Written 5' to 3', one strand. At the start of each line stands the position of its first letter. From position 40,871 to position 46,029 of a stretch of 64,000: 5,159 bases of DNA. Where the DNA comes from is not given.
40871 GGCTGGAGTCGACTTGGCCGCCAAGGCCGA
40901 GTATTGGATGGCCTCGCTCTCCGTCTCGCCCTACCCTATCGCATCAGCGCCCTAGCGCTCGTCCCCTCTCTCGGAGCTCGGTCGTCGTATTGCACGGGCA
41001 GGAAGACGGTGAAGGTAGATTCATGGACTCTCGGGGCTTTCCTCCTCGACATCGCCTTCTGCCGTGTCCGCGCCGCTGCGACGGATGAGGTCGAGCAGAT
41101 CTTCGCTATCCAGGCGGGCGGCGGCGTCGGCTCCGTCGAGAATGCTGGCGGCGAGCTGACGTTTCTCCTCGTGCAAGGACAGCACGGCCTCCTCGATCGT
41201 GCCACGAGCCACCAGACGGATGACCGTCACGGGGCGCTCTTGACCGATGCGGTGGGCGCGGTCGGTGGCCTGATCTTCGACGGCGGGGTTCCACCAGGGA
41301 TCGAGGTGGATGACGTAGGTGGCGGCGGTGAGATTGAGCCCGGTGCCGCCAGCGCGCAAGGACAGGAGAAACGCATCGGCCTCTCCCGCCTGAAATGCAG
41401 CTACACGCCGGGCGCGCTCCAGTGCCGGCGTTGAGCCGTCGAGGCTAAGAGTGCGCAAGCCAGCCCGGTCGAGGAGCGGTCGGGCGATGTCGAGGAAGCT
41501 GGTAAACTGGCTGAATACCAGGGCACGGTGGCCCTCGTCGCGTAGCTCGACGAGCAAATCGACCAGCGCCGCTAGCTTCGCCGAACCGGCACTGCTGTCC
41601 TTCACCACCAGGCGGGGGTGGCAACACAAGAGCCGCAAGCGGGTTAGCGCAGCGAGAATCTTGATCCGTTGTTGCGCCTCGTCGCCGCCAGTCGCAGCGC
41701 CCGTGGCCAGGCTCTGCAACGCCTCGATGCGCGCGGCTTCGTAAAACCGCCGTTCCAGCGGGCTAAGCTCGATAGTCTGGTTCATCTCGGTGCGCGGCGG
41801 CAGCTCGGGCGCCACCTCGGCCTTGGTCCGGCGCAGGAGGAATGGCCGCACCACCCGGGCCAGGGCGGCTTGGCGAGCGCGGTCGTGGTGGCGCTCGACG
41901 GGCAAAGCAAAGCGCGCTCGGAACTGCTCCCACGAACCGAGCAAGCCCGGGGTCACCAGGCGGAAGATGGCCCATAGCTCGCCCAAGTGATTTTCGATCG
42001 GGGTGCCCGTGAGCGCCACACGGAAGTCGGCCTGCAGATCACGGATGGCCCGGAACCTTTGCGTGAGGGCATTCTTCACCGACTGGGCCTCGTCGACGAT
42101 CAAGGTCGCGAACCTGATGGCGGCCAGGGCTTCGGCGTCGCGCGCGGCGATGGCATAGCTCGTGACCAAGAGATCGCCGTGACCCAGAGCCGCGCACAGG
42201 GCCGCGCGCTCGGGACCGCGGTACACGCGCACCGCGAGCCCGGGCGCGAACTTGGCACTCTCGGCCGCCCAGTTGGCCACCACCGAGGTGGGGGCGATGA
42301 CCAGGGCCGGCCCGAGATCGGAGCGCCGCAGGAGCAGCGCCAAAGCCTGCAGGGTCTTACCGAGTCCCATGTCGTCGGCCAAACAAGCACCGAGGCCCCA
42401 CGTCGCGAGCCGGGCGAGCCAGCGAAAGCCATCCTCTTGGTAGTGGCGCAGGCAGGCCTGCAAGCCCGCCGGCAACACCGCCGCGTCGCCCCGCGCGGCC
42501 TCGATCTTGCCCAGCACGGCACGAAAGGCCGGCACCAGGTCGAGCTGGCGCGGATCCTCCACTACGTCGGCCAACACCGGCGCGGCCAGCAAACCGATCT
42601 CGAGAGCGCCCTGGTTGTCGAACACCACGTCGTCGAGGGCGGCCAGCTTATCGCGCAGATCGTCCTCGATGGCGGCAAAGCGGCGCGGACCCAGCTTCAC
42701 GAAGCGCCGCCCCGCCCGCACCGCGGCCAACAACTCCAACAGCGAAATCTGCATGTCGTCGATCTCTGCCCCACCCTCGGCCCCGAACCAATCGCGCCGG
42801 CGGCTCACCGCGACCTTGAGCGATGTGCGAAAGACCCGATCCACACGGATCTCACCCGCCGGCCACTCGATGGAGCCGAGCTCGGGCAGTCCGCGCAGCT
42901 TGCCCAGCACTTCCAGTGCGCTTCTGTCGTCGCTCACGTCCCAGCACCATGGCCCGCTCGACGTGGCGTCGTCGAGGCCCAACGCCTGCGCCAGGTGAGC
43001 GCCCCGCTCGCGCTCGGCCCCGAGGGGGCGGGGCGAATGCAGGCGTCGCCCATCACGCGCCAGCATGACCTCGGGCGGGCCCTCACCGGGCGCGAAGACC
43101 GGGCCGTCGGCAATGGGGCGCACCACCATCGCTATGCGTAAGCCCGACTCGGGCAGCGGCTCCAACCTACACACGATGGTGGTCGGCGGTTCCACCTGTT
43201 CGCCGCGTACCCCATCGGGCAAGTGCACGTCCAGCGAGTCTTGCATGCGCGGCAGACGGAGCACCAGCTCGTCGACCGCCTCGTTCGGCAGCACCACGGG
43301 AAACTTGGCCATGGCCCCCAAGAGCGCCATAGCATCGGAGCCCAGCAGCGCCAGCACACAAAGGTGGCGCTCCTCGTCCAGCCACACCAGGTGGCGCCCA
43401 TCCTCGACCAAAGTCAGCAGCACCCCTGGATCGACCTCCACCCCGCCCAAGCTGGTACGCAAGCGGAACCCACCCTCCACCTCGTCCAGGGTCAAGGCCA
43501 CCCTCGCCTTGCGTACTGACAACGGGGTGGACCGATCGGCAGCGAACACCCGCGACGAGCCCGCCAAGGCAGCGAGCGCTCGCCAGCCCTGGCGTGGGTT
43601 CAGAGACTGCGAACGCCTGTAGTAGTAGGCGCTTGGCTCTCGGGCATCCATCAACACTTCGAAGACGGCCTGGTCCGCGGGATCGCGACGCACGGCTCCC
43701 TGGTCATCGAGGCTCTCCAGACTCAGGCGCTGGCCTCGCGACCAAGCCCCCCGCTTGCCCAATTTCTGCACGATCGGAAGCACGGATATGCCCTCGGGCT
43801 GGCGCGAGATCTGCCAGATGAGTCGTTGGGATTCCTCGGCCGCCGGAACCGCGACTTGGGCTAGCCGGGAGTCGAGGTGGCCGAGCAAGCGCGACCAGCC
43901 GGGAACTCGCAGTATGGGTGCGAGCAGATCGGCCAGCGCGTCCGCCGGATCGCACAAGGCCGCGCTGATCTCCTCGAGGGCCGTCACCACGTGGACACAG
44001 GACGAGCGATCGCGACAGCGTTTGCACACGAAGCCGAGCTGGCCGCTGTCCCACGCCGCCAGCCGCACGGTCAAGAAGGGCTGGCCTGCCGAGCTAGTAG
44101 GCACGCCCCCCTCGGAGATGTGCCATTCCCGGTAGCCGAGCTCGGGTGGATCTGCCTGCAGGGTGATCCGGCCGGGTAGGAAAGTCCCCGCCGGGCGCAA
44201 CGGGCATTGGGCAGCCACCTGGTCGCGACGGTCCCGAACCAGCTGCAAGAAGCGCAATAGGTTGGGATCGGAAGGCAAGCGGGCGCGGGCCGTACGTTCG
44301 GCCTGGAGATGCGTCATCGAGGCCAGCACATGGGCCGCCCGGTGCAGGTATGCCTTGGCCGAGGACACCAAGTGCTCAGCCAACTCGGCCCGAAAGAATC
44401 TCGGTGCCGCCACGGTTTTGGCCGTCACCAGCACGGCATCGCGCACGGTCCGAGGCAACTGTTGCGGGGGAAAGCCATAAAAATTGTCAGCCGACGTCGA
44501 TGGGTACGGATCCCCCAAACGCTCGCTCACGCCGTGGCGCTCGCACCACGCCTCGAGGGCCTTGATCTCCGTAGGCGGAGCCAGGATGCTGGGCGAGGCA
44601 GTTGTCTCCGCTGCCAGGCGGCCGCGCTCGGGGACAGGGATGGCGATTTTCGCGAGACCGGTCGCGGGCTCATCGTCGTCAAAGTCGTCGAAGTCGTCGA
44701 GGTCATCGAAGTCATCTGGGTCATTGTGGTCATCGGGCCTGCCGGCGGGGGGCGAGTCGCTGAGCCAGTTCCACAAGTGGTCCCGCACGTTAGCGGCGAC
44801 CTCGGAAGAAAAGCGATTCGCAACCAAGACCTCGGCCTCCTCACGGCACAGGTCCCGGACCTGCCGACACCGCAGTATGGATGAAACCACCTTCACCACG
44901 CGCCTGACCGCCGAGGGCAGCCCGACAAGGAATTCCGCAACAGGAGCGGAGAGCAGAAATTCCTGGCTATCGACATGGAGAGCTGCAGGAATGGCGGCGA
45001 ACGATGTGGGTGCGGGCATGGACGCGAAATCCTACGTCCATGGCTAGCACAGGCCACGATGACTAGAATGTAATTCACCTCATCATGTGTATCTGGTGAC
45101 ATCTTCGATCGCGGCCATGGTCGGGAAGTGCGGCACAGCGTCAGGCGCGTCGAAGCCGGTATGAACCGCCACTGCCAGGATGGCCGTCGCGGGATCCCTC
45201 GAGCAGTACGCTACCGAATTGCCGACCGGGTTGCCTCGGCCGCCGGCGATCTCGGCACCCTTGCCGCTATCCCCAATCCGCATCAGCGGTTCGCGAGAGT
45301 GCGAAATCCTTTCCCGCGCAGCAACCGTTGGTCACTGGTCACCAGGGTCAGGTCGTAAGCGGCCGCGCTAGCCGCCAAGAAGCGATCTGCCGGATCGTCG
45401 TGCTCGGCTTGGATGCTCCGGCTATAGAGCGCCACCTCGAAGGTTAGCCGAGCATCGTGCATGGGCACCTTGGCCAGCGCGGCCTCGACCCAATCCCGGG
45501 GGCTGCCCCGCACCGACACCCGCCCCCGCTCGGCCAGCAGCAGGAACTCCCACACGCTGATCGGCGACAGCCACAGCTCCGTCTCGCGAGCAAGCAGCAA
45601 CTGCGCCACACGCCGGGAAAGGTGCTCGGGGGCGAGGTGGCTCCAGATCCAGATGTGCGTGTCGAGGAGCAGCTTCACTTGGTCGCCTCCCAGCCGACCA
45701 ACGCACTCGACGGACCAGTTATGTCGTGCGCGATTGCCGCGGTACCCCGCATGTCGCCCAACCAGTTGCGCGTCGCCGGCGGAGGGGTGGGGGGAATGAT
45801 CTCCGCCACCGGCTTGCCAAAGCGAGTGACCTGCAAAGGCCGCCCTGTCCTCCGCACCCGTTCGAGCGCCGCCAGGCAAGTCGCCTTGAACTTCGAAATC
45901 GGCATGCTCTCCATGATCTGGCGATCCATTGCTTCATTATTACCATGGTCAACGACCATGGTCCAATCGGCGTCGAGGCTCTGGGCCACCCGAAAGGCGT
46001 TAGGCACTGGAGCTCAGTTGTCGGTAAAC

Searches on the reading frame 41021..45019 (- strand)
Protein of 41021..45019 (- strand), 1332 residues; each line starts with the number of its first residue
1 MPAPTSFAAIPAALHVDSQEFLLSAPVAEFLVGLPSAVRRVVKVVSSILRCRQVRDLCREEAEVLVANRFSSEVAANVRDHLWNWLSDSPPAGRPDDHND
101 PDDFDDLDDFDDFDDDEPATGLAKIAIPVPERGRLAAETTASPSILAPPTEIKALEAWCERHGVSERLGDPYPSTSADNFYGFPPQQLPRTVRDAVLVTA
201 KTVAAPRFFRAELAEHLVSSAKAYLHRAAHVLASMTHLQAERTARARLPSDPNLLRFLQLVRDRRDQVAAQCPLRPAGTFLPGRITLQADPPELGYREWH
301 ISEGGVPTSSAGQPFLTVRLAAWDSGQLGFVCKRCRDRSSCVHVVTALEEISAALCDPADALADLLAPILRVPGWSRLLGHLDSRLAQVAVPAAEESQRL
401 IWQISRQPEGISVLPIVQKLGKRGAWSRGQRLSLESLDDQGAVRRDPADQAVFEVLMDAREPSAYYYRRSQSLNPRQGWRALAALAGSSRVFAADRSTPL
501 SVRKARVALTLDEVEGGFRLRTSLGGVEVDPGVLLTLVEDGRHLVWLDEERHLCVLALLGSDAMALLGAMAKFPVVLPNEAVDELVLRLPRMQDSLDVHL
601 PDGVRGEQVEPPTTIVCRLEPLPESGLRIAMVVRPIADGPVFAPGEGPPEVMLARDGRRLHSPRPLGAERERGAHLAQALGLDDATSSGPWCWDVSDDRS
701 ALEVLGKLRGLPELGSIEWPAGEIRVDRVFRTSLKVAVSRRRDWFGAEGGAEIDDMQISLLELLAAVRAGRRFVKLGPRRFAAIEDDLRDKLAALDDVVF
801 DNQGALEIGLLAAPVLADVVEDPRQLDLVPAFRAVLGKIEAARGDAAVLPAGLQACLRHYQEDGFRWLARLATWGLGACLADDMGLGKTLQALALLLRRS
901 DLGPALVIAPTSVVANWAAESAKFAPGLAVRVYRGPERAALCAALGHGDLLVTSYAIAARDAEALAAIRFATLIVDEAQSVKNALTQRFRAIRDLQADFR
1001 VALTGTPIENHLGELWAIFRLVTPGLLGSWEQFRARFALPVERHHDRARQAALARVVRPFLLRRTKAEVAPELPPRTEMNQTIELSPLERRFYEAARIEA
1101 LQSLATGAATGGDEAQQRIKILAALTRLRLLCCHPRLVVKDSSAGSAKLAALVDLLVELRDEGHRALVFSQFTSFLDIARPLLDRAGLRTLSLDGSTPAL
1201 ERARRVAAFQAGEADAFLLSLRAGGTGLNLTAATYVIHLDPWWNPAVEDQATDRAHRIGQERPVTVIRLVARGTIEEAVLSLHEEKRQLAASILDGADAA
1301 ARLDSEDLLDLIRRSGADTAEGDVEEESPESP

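Call 4: search_protein_families(library=pfam, proteins=[window:41021-45019:-], max_evalue=0.01)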
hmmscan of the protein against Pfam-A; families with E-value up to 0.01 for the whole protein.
window:41021-45019:- (1332 aa): 3 families
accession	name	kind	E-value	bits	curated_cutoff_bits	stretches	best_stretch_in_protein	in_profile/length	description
PF00176.29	SNF2-rel_dom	-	3.4e-59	200.8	24.9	1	860-1137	1-290/290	SNF2-related domain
PF00271.37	Helicase_C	-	5.1e-24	85.1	23.5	1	1148-1259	2-110/110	Helicase conserved C-terminal domain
PF13401.12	AAA_22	-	0.0021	18.8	27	1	956-1007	70-124/130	AAA domain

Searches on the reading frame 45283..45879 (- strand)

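Call 4: search_protein_families(library=pfam, proteins=[window:45283-45879:-], max_evalue=0.01)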
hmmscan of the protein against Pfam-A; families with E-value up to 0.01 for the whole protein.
window:45283-45879:- (198 aa): 2 families
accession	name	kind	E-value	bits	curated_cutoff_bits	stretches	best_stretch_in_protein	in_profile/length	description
PF01850.27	PIN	-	4.3e-14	53.6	23.6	1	71-188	2-116/120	PIN domain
PF13470.12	PIN_3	-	0.0055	18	27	1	69-184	1-114/115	PIN domain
